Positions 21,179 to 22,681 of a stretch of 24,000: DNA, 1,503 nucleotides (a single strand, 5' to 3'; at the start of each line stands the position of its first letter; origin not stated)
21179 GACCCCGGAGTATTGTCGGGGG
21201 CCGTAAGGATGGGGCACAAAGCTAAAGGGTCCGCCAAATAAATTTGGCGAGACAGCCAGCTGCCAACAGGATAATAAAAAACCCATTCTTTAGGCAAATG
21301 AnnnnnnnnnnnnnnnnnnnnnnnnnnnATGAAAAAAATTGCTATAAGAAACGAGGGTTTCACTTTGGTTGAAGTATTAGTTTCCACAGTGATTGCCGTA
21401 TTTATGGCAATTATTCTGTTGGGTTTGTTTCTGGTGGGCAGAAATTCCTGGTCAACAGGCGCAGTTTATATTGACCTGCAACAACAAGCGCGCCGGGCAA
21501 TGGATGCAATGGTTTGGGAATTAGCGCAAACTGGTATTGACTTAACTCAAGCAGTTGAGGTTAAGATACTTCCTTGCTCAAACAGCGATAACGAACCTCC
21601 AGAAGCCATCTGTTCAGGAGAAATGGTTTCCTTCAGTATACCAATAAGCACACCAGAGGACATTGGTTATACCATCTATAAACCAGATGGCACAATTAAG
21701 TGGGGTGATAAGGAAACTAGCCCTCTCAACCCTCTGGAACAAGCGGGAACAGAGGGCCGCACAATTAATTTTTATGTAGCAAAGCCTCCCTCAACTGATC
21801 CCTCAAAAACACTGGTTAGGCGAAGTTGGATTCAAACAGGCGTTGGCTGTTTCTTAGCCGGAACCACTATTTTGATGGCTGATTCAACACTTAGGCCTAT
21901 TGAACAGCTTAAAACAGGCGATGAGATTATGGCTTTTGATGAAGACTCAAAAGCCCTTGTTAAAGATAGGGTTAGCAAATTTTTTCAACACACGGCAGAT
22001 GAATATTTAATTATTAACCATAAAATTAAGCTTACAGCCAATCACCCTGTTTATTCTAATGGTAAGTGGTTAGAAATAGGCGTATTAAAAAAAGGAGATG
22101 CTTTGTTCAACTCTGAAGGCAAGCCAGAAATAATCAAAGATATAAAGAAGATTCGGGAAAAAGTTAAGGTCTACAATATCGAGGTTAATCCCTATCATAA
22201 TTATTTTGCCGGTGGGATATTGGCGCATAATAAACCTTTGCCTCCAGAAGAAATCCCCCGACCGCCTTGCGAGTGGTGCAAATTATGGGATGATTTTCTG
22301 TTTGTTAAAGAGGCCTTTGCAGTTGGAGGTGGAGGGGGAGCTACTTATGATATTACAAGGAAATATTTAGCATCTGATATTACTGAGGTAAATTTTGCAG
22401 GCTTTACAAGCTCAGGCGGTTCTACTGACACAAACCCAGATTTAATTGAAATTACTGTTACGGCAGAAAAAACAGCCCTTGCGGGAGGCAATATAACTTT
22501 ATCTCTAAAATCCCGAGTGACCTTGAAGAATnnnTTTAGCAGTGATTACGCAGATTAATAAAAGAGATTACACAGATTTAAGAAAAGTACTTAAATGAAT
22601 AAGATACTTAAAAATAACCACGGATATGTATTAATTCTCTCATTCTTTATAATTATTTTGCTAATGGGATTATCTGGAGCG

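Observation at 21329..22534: Minor pilin interrupted by an intein-like Hint domain that cannot splice canonically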

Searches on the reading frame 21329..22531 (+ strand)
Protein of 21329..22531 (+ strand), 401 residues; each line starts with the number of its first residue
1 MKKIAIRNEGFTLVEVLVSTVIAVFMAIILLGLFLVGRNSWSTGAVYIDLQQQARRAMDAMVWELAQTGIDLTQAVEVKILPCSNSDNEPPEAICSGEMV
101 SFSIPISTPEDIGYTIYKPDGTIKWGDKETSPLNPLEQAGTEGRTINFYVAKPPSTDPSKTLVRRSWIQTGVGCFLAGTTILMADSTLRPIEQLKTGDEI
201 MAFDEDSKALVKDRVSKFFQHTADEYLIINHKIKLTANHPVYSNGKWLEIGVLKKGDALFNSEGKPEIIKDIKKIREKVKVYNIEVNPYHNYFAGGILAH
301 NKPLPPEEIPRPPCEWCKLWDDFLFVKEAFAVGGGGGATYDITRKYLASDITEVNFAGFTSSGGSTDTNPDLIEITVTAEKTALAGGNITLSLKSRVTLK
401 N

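Call 3: search_protein_families(library=pfam, proteins=[window:21329-22531:+], max_evalue=1)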
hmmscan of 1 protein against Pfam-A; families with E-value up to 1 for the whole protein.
window:21329-22531:+ (401 aa): 8 families
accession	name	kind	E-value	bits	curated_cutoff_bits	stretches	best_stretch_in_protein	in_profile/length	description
PF07591.16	PT-HINT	-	2.1e-19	70.6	27.7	1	187-301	7-129/137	Pretoxin HINT domain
PF14890.11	Intein_splicing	-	4e-10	40.2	35.8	2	267-301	121-155/155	Intein splicing domain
PF01079.26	Hint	-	4.6e-06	26.8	29.7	1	170-243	9-88/213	Hint module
PF14623.11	Vint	-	1.2e-05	25.7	27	1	173-247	1-70/166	Hint-domain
PF05203.21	Hom_end_hint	-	8e-05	23.2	32.1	1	174-209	1-36/228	Hom_end-associated Hint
PF07963.17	N_methyl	-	0.0004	20.3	21.2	1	7-30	3-26/27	Prokaryotic N-terminal methylation motif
PF13403.11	Hint_2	-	0.0051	17.6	28.4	1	174-211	2-38/147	Hint domain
PF08517.17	AXH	-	0.24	12.4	33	1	175-222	1-49/116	Ataxin-1 and HBP1 module (AXH)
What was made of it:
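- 21329..21358 (+): Class-III (prepilin) leader peptide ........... The predicted prepilin-peptidase cut is after Gly10, and mature Phe1 and Glu5 follow. N_methyl scores 20.3 bits against a 21.2 cut-off (call 3).
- On Hint superfamily / type-A BIL domain: PT-HINT E 2.1e-19 and Intein_splicing 40.2 bits above the 35.8 cut-off (call 3).
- On Type IV pilin-like (prepilin, class III signal peptide) proteins: N_methyl scores 20.3 bits, just under the 21.2 cut-off (call 3).
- Closest known: Pretoxin-HINT. Same: It is the best Pfam model (call 3).
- The Intein_splicing HMM scores above its threshold (call 3).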

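Call 4: search_protein_families(library=ncbifam, proteins=[window:21329-22531:+], max_evalue=1)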
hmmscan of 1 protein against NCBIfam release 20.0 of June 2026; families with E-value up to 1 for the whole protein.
window:21329-22531:+ (401 aa): 13 families
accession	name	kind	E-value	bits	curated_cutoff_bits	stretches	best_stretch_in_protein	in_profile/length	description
TIGR02599.1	TIGR02599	subfamily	8.9e-06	25.2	256.5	1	10-71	1-62/361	Verru_Chthon cassette protein C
NF005852.0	PRK07773.1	equivalog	0.0001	20.8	780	1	173-259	397-490/886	replicative DNA helicase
TIGR01443.1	intein_Cterm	domain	0.00059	20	15.6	1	280-301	1-23/24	intein C-terminal splicing region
NF038304.1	EPS_HpsC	equivalog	0.0036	16.9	200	1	4-35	16-47/318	hormogonium polysaccharide secretion pseudopilin HpsC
NF038136.1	rSAM_Rv_intein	exception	0.0063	15.4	700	1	174-205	76-107/574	intein-containing Rv2578c family radical SAM protein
TIGR01445.1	intein_Nterm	domain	0.013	16.5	24.5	1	174-242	1-82/83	intein N-terminal splicing region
NF041013.1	T4P_ComGE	equivalog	0.016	15.3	49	1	8-33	3-28/83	competence type IV pilus minor pilin ComGE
NF040982.1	ComGD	equivalog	0.021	15.2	70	1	9-33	2-26/139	competence type IV pilus minor pilin ComGD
NF007800.0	PRK10506.1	equivalog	0.022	14.6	158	1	3-62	3-55/163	prepilin peptidase-dependent protein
NF038162.1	RtcB_rel_intein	exception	0.026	12.5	1150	1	171-259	92-187/961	intein-containing RtcB family protein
NF041002.1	pilin_ComGF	equivalog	0.041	14.1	80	1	9-36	2-29/139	competence type IV pilus minor pilin ComGF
NF007289.1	PRK09757.1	equivalog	0.081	12.6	300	1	341-378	43-80/241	PTS galactosamine transporter subunit IIC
TIGR02532.1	IV_pilin_GFxxxE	domain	0.27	11.2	16.3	1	10-30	3-23/24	prepilin-type N-terminal cleavage/methylation domain-containing protein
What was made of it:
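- On Polymorphic toxin with pretoxin-HINT: No toxin HMM hits (calls 3, 4).
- No toxin family hit was found (calls 3, 4).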

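Call 10: find_homologous_proteins(query=window:21329-22531:+)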
Query window:21329-22531:+ (401 aa): 54 proteins with E <= 0.001 among 7960 candidates.
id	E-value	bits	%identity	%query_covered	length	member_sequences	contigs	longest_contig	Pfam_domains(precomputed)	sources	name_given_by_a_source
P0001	4.7e-270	913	100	100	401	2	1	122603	PF07591.16,PF14623.12,PF01079.26,PF14890.12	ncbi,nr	ncbi:MAG: polymorphic toxin-type HINT domain-containing protein [Candidatus Omnitrophota bacterium]|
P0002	1.9e-104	368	35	74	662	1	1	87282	PF07591.16,PF14623.12,PF05203.22,PF01079.26,PF13403.12,PF08517.18,PF14890.12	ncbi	ncbi:polymorphic toxin-type HINT domain-containing protein [Candidatus Omnitrophota bacterium]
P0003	5.8e-99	350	63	33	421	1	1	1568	PF07591.16,PF14623.12,PF05203.22,PF01079.26,PF13403.12,PF14890.12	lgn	-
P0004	5.0e-97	343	56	39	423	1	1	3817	PF07591.16,PF14623.12,PF05203.22,PF01079.26,PF13403.12,PF14890.12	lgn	-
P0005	5.9e-96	340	56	37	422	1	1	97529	PF07591.16,PF14623.12,PF05203.22,PF01079.26,PF13403.12,PF14890.12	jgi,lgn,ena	-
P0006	3.4e-95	337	48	46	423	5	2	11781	PF07591.16,PF14623.12,PF05203.22,PF01079.26,PF13403.12,PF14890.12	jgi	-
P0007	1.5e-90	322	41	61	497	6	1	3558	PF07591.16,PF14623.12,PF05203.22,PF01079.26,PF13403.12,PF14890.12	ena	-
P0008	1.2e-89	319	41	61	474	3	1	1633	PF07591.16,PF14623.12,PF05203.22,PF01079.26,PF13403.12,PF14890.12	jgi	-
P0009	8.6e-83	297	41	99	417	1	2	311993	PF07591.16,PF14623.12,PF14890.12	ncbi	-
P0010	5.0e-81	291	40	99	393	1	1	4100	PF07591.16,PF14623.12,PF05203.22,PF01079.26,PF14890.12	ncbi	-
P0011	1.5e-80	289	42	99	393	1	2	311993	PF07591.16,PF07963.18,PF14623.12,PF01079.26,PF14890.12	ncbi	-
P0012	6.7e-73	264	36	99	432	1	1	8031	PF07591.16,PF14623.12,PF05203.22,PF14890.12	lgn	-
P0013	1.3e-71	260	37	99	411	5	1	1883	PF07591.16,PF14623.12,PF05203.22,PF01079.26,PF14890.12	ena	-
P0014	1.8e-70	256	44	58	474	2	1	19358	PF07591.16,PF14890.12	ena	-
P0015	2.0e-70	256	38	97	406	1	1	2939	PF07591.16,PF14623.12,PF05203.22,PF14890.12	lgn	-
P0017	8.8e-64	234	44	57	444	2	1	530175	PF07591.16,PF14623.12,PF01079.26,PF14890.12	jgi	jgi:hypothetical protein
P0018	5.4e-63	231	35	99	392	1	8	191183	PF07591.16,PF05203.22,PF01079.26,PF13403.12,PF14890.12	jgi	-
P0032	2.5e-44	170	57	34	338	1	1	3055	PF07591.16,PF07963.18,PF14623.12,PF14890.12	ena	-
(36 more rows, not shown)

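Call 22: find_encoding_contigs(protein=P0001, flank=10000, max_places=3)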
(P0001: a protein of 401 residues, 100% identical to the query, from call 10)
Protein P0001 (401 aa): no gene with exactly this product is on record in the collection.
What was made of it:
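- Tried and rejected: P0001 was not on record (call 22).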

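Call 23: find_encoding_contigs(protein=P0011, flank=10000, max_places=3)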
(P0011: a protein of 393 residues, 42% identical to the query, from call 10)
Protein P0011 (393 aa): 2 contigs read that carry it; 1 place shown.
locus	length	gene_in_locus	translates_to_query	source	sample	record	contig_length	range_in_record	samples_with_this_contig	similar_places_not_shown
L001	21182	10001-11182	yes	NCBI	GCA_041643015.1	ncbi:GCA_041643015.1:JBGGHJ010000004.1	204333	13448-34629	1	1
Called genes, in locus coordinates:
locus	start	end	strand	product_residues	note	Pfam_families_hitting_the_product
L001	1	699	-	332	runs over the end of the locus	PF02655:ATP-grasp_3, PF07478:Dala_Dala_lig_C, PF13535:ATP-grasp_4 (weak), PF03133:TTL (weak)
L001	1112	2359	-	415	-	PF01566:Nramp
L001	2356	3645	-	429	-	PF05239:PRC (faint), PF03448:MgtE_N, PF00571:CBS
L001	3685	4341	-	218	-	PF00730:HhH-GPD, PF00633:HHH (weak)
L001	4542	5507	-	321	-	PF09754:PAC2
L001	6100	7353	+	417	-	PF14623:Vint, PF07591:PT-HINT, PF14890:Intein_splicing (weak)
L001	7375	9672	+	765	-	-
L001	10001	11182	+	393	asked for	PF07963:N_methyl (weak), PF14890:Intein_splicing (faint), PF01079:Hint (faint), PF14623:Vint, PF07591:PT-HINT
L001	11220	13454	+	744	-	-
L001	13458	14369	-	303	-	PF00009:GTP_EFTU, PF00350:Dynamin_N (faint), PF01926:MMR_HSR1, PF02421:FeoB_N, PF07650:KH_2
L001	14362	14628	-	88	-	-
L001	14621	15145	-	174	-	PF00881:Nitroreductase, PF14512:TM1586_NiRdase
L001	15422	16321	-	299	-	PF00294:PfkB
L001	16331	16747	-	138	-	PF01894:YjbQ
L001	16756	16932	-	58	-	-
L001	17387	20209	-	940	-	PF01433:Peptidase_M1, PF01103:Omp85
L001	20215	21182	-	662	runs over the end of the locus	PF07238:PilZ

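Call 26: search_protein_families(library=pfam, proteins=[L001:7375-9669:+, L001:11220-13451:+, P0003, P0032], max_evalue=0.1)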
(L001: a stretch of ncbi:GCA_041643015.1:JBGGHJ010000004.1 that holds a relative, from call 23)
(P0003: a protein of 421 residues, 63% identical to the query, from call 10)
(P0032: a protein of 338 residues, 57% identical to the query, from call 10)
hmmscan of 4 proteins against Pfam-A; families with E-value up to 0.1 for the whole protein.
L001:7375-9669:+ (765 aa): 0 families

L001:11220-13451:+ (744 aa): 0 families

P0003 (421 aa): 10 families
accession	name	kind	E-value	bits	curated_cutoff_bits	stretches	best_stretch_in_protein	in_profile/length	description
PF07591.16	PT-HINT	-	1.5e-39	135.8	27.7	2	291-405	7-136/137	Pretoxin HINT domain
PF05203.21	Hom_end_hint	-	1.6e-18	68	32.1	2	147-182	1-36/228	Hom_end-associated Hint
PF14623.11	Vint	-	5.2e-16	59.3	27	2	146-221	1-71/166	Hint-domain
PF14890.11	Intein_splicing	-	3.6e-15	56.5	35.8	3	372-405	122-155/155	Intein splicing domain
PF01079.26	Hint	-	4.7e-10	39.9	29.7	2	272-346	7-87/213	Hint module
PF13403.11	Hint_2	-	2.2e-09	38.3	28.4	2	146-181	1-35/147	Hint domain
PF07963.17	N_methyl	-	0.0037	17.2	21.2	1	11-28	7-24/27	Prokaryotic N-terminal methylation motif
PF08517.17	AXH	-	0.0088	17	33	0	148-175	1-28/116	Ataxin-1 and HBP1 module (AXH)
PF24337.1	DUF7505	-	0.024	14.6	27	0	272-324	13-66/95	Domain of unknown function (DUF7505)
PF23843.2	DUF7210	-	0.055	13.5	27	0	207-224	2-19/38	Domain of unknown function (DUF7210)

P0032 (338 aa): 7 families
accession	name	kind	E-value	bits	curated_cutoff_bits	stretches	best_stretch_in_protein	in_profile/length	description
PF07591.16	PT-HINT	-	1.5e-19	71.1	27.7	1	213-324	10-136/137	Pretoxin HINT domain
PF14890.11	Intein_splicing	-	3.1e-08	34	35.8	2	292-324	123-155/155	Intein splicing domain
PF07963.17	N_methyl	-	4.2e-07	29.7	21.2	1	13-38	1-26/27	Prokaryotic N-terminal methylation motif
PF14623.11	Vint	-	4.8e-06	26.9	27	1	196-271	1-71/166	Hint-domain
PF05203.21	Hom_end_hint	-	7.8e-05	23.2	32.1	1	197-229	1-33/228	Hom_end-associated Hint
PF13403.11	Hint_2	-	0.00033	21.5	28.4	1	197-235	2-39/147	Hint domain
PF01079.26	Hint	-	0.00065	19.8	29.7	1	195-248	11-63/213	Hint module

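Call 41: predict_structure(alignment_id=A2)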
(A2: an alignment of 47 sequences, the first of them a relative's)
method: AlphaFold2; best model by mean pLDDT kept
length: 401 residues; sequences in the alignment: 47
mean_pLDDT: 85.6   pTM: 0.70
mean pLDDT of the five models: 85.6, 84.4, 84.0, 82.6, 81.9
residues with pLDDT >= 90: 246; 70-90: 83; 50-70: 52; < 50: 20
segments of 3 or more residues with pLDDT < 50: 325-341
pLDDT, mean of each block of 10 residues (from residue 1): 66 92 97 95 95 94 79 71 70 83 88 87 83 66 89 83 82 88 98 98 96 94 93 95 94 96 97 95 94 97 63 66 50 36 82 97 94 97 94 93 58
secondary structure, 60 per line:
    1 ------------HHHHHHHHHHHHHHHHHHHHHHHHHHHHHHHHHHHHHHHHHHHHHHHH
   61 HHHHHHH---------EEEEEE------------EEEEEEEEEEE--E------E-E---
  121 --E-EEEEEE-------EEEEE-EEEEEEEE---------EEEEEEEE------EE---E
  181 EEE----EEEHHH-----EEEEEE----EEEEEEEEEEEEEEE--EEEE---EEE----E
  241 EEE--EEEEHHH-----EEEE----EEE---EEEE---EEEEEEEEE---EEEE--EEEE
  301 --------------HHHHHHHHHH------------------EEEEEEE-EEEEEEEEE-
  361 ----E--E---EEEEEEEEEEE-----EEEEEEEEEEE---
elements in order: H13-67 E77-82 E95-105 E125-130 E138-142 E144-151 E161-168 E180-183 E188-190 E199-204 E209-223 E226-229 E233-235 E240-243 E246-249 E258-261 E266-268 E272-275 E279-287 E291-294 E297-300 H315-324 E343-349 E351-359 E372-382 E388-398
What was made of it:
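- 22235..22366 (+): Variable linker (aa 303-346): Pro-rich stretch, CEWC pair, amphipathic 'F..F....AFA' motif and a Gly run. Model confidence is low here. pLDDT 36-66 (call 41).
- On Type IV pilin-like (prepilin, class III signal peptide) proteins: AF2 gives a helix at aa 13-67 plus strands in P0001 (call 41).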

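Call 45: fold_search(model_id=the predicted structure, library=pdb)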
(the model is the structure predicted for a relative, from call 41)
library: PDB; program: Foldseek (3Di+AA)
matches with E <= 10: 621; with E <= 0.001: 50
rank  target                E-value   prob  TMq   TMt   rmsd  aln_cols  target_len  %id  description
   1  6y75_A                1.9e-13  1.00  0.31  0.81   2.1       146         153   30  BIL2 domain from T.thermophila BUBL1 locus (C1A-N143A) (released 2021-02-03)
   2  6y75_B                5.9e-13  1.00  0.31  0.82   2.2       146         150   30  BIL2 domain from T.thermophila BUBL1 locus (C1A-N143A) (released 2021-02-03)
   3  6tmm_AAA              3.8e-12  1.00  0.31  0.78   2.2       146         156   30  BIL2 domain from T.thermophila BUBL1 locus (C1A-N143A) (released 2020-12-16)
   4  6tmm_BBB              4.0e-12  1.00  0.31  0.79   2.2       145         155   31  BIL2 domain from T.thermophila BUBL1 locus (C1A-N143A) (released 2020-12-16)
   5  2lwy_MODEL_1_A        3.1e-11  1.00  0.31  0.85   1.7       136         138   32  Solution Structure of Bacterial Intein-Like domain from Clostridium thermocellum (released 2013-05-08)
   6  1mi8                  1.9e-09  1.00  0.29  0.77   2.9       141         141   23  2.0 Angstrom crystal structure of a DnaB intein from Synechocystis sp. PCC 6803 (released 2003-08-19)
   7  6rpq                  1.9e-09  1.00  0.28  0.44  12.9       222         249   18  Crystal structure of PhoCDC21-1 intein (released 2019-08-14)
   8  6frh_A                2.8e-09  1.00  0.29  0.69   2.9       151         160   22  Crystal structure of Ssp DnaB Mini-Intein variant M86 (released 2019-01-30)
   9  6frh_B                5.0e-09  1.00  0.28  0.71   3.8       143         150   23  Crystal structure of Ssp DnaB Mini-Intein variant M86 (released 2019-01-30)
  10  6frg                  8.6e-09  1.00  0.28  0.67   5.7       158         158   21  Crystal structure of G-1F mutant of Ssp DnaB Mini-Intein variant M86 (released 2019-01-30)
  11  6qaz                  9.1e-09  1.00  0.28  0.83   2.5       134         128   22  Crystal structure of gp41-1 intein (released 2019-11-13)
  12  5i0a                  2.1e-08  1.00  0.27  0.70   3.3       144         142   24  RecA mini intein in complex with cisplatin (released 2016-09-21)
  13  4o1r                  2.3e-08  1.00  0.30  0.79   2.7       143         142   24  Crystal structure of NpuDnaB intein (released 2014-03-19)
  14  6riz                  3.7e-08  1.00  0.28  0.83   2.5       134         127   21  Crystal structure of gp41-1 intein (C1A, F65W, D107C) (released 2020-04-29)
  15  3ifj_A                4.5e-08  1.00  0.28  0.74   3.0       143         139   24  Crystal structure of Mtu recA intein, splicing domain (released 2009-10-06)
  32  1at0                  1.7e-06  1.00  0.28  0.71   3.2       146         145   14  17-kDA fragment of hedgehog C-terminal autoprocessing domain (released 1997-11-12)
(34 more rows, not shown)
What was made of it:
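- Closest known: Hedgehog/Hog C-terminal autoprocessing domain. Same: It has the Hint fold (1at0, E 1.7e-6; call 45).
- Checked: Foldseek on the AF2 model (Hint pLDDT >93) finds BIL2 6y75 at E 1.9e-13 and 2lwy with TM 0.85 and rmsd 1.7 (calls 41, 45).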

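Call 46: search_solved_structures(query=window:21329-22531:+, max_evalue=0.01, show_alignments=3)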
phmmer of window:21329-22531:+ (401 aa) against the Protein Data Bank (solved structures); distinct sequences matched with E-value up to 0.01: 8.
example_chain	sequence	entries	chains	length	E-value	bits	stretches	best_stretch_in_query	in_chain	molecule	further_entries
2lwy_A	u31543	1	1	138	9.9e-13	51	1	174-301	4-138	BACTERIAL INTEIN-LIKE DOMAIN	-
6tmm_AAA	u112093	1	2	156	1.5e-11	47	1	173-301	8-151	NAD(P)(+)--arginine ADP-ribosyltransferase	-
6tmm_BBB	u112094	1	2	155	1.6e-11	47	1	173-301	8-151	NAD(P)(+)--arginine ADP-ribosyltransferase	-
6y75_A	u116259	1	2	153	1.7e-11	46.9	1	173-301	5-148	NAD(P)(+)--arginine ADP-ribosyltransferase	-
6y75_B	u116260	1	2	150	2.2e-11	46.6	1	173-300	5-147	NAD(P)(+)--arginine ADP-ribosyltransferase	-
8w20_A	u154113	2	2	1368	5.4e-07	32.1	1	172-305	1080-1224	Intein C-terminal splicing domain-containing protein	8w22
7cfv_A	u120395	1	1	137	0.0051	19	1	200-301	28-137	Spl DnaX mini-intein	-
9cop_A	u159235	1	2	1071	0.0093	18.1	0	169-212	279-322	V-type proton ATPase catalytic subunit A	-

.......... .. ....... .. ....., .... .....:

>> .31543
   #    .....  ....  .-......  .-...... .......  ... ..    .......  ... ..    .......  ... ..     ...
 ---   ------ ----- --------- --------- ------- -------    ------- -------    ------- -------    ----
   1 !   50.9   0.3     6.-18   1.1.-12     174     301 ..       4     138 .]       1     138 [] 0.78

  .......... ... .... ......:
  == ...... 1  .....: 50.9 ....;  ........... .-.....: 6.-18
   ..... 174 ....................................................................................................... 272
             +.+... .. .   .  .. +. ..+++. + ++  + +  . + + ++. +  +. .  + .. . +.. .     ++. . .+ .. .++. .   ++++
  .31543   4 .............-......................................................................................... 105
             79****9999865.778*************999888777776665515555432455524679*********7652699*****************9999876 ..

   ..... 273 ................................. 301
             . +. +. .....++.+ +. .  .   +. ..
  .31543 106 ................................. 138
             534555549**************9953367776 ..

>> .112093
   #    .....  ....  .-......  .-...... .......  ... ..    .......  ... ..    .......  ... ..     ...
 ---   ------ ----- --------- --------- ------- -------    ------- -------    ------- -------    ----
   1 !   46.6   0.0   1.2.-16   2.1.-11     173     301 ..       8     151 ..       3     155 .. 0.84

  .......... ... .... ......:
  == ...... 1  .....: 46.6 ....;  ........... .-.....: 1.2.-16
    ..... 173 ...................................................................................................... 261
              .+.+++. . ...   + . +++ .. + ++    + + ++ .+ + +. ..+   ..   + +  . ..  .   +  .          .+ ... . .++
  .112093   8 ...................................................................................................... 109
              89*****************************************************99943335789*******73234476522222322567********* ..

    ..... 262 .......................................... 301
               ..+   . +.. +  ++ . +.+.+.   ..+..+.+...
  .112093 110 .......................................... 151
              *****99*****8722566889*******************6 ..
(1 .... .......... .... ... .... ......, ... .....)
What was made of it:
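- On Hint superfamily / type-A BIL domain: Foldseek finds 6y75 at 1.9e-13 and 2lwy at TM 0.85 (call 45). phmmer finds 2lwy at 9.9e-13 (call 46).
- Closest known: Type-A bacterial intein-like. Same: 32% identity, TM 0.85 and rmsd 1.7 to the model (calls 45, 46).
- Closest known: BIL2 of the Tetrahymena thermophila BUBL1 polyubiquitin-like locus. Same: It is the best structural hit (E 1.9e-13, 30% identity; calls 45, 46).
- Checked: Pfam PT-HINT scores E 2.1e-19 (70.6 bits, cut-off 27.7) and Intein_splicing scores 40.2 bits (cut-off 35.8) (call 3). phmmer against the PDB finds the C. thermocellum BIL domain 2lwy at 9.9e-13 (call 46).
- Hint identity: calls 3, 4, 41, 45, 46.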
